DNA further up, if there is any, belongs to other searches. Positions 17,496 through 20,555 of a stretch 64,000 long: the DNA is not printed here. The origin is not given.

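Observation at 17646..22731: Minimal alginate-like module: short UGDH-family dehydrogenase + GT2(QxxRW)-LysM-beta-helix fusion synthase + BNR hydrolase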

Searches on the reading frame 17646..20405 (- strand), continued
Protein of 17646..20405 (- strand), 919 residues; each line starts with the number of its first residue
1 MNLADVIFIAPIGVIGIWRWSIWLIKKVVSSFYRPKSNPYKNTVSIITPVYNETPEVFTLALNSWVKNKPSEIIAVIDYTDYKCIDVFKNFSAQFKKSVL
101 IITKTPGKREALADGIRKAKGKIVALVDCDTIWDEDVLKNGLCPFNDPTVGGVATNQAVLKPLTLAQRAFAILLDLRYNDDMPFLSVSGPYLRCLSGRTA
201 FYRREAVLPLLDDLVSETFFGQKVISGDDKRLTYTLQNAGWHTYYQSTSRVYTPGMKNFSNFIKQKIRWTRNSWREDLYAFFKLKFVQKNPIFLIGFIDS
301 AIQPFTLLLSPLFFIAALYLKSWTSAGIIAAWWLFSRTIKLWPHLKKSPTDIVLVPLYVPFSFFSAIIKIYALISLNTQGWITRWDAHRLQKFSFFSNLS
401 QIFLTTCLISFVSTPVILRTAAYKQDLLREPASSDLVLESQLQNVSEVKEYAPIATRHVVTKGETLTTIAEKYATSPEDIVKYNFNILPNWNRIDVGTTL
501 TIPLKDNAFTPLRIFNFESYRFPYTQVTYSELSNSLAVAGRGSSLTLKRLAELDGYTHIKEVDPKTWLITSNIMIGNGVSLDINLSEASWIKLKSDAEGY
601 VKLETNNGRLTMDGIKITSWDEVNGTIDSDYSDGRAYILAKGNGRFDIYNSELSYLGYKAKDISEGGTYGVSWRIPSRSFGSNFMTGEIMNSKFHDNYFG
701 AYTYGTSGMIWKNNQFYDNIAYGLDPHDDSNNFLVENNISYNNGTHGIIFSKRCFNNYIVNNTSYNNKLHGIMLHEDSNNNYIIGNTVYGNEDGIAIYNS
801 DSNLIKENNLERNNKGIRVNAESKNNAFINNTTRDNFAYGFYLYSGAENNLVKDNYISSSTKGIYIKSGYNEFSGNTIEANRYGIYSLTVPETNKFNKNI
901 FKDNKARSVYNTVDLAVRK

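Call 11: find_encoding_contigs(protein=P0031, flank=8000, max_places=3)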
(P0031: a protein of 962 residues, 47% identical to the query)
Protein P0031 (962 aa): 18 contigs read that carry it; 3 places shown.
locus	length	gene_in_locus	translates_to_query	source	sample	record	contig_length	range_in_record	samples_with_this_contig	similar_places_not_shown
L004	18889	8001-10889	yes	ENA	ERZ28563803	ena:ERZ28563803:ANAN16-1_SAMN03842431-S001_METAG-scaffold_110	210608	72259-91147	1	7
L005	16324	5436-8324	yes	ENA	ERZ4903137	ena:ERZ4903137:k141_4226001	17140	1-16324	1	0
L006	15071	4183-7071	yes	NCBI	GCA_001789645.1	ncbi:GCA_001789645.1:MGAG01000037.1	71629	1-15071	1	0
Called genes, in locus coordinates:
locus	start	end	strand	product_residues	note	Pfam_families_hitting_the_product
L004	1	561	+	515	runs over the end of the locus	-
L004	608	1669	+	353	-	PF02661:Fic, PF22168:DIP2311-like_C (weak)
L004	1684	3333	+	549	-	-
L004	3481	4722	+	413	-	-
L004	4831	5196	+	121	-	PF05635:23S_rRNA_IVP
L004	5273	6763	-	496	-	-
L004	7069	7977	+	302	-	PF03721:UDPG_MGDP_dh_N, PF00984:UDPG_MGDP_dh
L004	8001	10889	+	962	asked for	PF13506:Glyco_transf_21, PF00535:Glycos_transf_2, PF13641:Glyco_tranf_2_3, PF13632:Glyco_trans_2_3, PF13229:Beta_helix, PF05048:NosD, PF13229:Beta_helix, PF05048:NosD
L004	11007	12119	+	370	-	PF22842:Pel9A-like_beta_helix, PF13229:Beta_helix (weak)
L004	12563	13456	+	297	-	-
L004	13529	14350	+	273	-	-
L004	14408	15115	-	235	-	-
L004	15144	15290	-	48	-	-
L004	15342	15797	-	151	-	PF00293:NUDIX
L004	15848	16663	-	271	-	PF00702:Hydrolase (faint), PF05116:S6PP (faint), PF08282:Hydrolase_3, PF12710:HAD (faint)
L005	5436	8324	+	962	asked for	PF13506:Glyco_transf_21, PF00535:Glycos_transf_2, PF13641:Glyco_tranf_2_3, PF13632:Glyco_trans_2_3, PF13229:Beta_helix, PF05048:NosD, PF13229:Beta_helix, PF05048:NosD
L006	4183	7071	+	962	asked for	PF13506:Glyco_transf_21, PF00535:Glycos_transf_2, PF13641:Glyco_tranf_2_3, PF13632:Glyco_trans_2_3, PF13229:Beta_helix, PF05048:NosD, PF13229:Beta_helix, PF05048:NosD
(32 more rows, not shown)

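Call 12: search_solved_structures(query=window:17646-20405:-, max_evalue=0.001, show_alignments=3)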
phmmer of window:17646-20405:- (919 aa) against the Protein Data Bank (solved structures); distinct sequences matched with E-value up to 0.001: 16.
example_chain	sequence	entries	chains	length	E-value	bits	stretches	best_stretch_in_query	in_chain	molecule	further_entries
4nk6_A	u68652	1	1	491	3.8e-29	104.5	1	559-844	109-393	Poly(beta-D-mannuronate) C5 epimerase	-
4ozz_A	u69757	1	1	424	5.2e-29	104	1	559-844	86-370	Poly(beta-D-mannuronate) C5 epimerase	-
4ozy_A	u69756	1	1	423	5.6e-29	103.9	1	559-844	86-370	Poly(beta-D-mannuronate) C5 epimerase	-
4nk8_A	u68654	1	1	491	3.9e-28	101.1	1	559-844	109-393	Poly(beta-D-mannuronate) C5 epimerase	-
7sp7_A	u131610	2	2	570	2.8e-10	42.1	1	92-308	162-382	Hyaluronan synthase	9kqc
8snc_A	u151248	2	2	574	2.9e-10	42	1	92-308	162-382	Hyaluronan synthase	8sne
8smm_A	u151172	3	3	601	5.7e-10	41.1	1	95-384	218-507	Hyaluronan synthase 1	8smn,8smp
7sp6_A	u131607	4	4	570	1.4e-09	39.8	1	92-308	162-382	Hyaluronan synthase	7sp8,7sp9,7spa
8snd_A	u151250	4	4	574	1.4e-09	39.8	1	92-308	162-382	Hyaluronan synthase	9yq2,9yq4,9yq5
6yv7_A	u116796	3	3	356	5e-08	34.6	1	15-155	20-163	Glycosyl transferase, family 2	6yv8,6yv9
6yv7_B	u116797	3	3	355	5e-08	34.6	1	15-155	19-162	Glycosyl transferase, family 2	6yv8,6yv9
5lw3_A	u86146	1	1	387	2.4e-05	25.7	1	696-810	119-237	Poly(beta-D-mannuronate) C5 epimerase 6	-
2pyg_A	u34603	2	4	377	3.8e-05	25.1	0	710-867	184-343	Poly(beta-D-mannuronate) C5 epimerase 4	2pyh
8xfq_A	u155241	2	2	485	4.4e-05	24.9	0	711-816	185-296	mannuronan 5-epimerase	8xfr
8ja4_A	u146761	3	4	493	4.5e-05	24.8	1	720-792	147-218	mannuronan 5-epimerase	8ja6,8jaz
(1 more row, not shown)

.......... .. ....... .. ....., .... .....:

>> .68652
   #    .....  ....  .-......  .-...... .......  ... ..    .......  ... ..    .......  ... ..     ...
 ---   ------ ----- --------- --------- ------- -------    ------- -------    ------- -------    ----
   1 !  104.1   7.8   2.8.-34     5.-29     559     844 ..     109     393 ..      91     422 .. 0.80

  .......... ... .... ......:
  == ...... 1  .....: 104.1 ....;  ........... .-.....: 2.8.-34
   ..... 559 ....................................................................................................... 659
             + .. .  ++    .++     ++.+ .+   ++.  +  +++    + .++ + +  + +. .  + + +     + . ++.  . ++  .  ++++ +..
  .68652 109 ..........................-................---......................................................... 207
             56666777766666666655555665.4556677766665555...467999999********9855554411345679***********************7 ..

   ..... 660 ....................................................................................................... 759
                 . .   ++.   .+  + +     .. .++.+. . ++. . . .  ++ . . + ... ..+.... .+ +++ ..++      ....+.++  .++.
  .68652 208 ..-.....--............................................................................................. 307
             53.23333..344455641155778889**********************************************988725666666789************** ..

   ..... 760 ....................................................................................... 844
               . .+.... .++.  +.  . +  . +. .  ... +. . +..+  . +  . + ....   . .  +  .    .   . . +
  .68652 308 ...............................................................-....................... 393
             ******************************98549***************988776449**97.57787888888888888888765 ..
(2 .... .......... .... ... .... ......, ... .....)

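Call 22: find_related_loci(query=A1, collection=genome_contigs, flank=6000)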
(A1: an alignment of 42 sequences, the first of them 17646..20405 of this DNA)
Query A1 (919 aa) in genome_contigs; peptide patterns used: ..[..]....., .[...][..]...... (x = any residue, [..] = any of these).
599 stretches matched a pattern (row limit reached: there are more); 308 encode a relative of the query (tblastn E <= 1e-3); the best 80 are kept; 80 distinct loci.
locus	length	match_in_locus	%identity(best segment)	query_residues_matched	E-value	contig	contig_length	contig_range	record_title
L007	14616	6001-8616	53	11-878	0e+0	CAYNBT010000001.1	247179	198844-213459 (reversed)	MAG TPA_asm: uncultured Candidatus Saccharibacteria bacterium isolate SRP342105_co1_255 genome assembly, contig: NODE_39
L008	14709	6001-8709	53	3-906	0e+0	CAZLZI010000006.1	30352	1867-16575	MAG TPA_asm: uncultured Candidatus Saccharibacteria bacterium isolate binchicken_co105_118 genome assembly, contig: NODE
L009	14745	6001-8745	48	6-910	0e+0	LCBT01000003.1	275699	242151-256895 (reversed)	MAG: Candidatus Daviesbacteria bacterium GW2011_GWA1_41_61 UU73_C0003, whole genome shotgun sequence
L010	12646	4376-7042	50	11-888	0e+0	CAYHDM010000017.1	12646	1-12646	MAG TPA_asm: uncultured Candidatus Saccharibacteria bacterium isolate ERP119705_co12_185 genome assembly, contig: NODE_5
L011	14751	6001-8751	48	8-913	0e+0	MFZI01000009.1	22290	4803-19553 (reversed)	MAG: Candidatus Roizmanbacteria bacterium RIFCSPHIGHO2_01_FULL_39_8 rifcsphigho2_01_scaffold_13709, whole genome shotgun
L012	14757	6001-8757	48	6-914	0e+0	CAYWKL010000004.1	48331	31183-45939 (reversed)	MAG TPA_asm: uncultured Gammaproteobacteria bacterium isolate binchicken_co38_1283 genome assembly, contig: NODE_1596_le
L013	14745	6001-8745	49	6-914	0e+0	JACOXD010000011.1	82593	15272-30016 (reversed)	MAG: Candidatus Daviesbacteria bacterium isolate NC_groundwater_144_Ag_S-0.1um_35_15 S4_GD2017_2_S1_scaffold_646, whole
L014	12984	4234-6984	47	8-913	0e+0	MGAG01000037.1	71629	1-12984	MAG: Candidatus Roizmanbacteria bacterium RIFCSPLOWO2_01_FULL_37_12 rifcsplowo2_01_scaffold_734, whole genome shotgun se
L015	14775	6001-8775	47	3-910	0e+0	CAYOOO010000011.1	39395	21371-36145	MAG TPA_asm: uncultured Gammaproteobacteria bacterium isolate binchicken_co110_106 genome assembly, contig: NODE_2350_le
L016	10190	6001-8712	47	8-905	0e+0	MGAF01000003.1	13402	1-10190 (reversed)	MAG: Candidatus Roizmanbacteria bacterium RIFCSPLOWO2_01_FULL_35_13 rifcsplowo2_01_scaffold_10468, whole genome shotgun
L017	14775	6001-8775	47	3-910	0e+0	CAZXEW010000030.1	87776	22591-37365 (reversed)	MAG TPA_asm: uncultured Gammaproteobacteria bacterium isolate binchicken_co203_146 genome assembly, contig: k141_1114489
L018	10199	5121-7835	48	8-907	0e+0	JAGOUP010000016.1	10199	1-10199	MAG: Candidatus Levyibacteriota bacterium isolate Gw_Eff_bin_508 Gw_Eff_17179_length_10199_cov_3.891779, whole genome sh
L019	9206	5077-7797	48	8-912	0e+0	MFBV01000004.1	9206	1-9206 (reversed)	MAG: Candidatus Curtissbacteria bacterium RIFCSPLOWO2_02_FULL_40_11 rifcsplowo2_02_scaffold_12438, whole genome shotgun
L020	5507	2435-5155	48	8-912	0e+0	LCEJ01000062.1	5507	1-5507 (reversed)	MAG: Candidatus Daviesbacteria bacterium GW2011_GWA2_42_7 UV41_C0062, whole genome shotgun sequence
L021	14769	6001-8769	47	8-918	0e+0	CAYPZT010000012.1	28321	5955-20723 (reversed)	MAG TPA_asm: uncultured Gammaproteobacteria bacterium isolate SRP329715_co1_181 genome assembly, contig: NODE_2337_lengt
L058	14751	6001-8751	41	6-904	0e+0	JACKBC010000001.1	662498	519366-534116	MAG: Caldilineaceae bacterium isolate HK-STAS-CHLO-11 HK-STAS-CHLO-11_1, whole genome shotgun sequence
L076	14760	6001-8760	39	6-906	0e+0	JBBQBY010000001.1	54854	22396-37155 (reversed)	MAG: Caldilineales bacterium isolate Co_metawrap_1292 Cmw_1292_k141_22222434_length_54854_cov_12.6330, whole genome shot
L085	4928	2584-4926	40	6-767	0e+0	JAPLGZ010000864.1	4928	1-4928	MAG: Chloroflexota bacterium isolate LacPavin_0920_WC57_MAG_53_11 LacPavin_0920_WC57_scaffold_858990, whole genome shotg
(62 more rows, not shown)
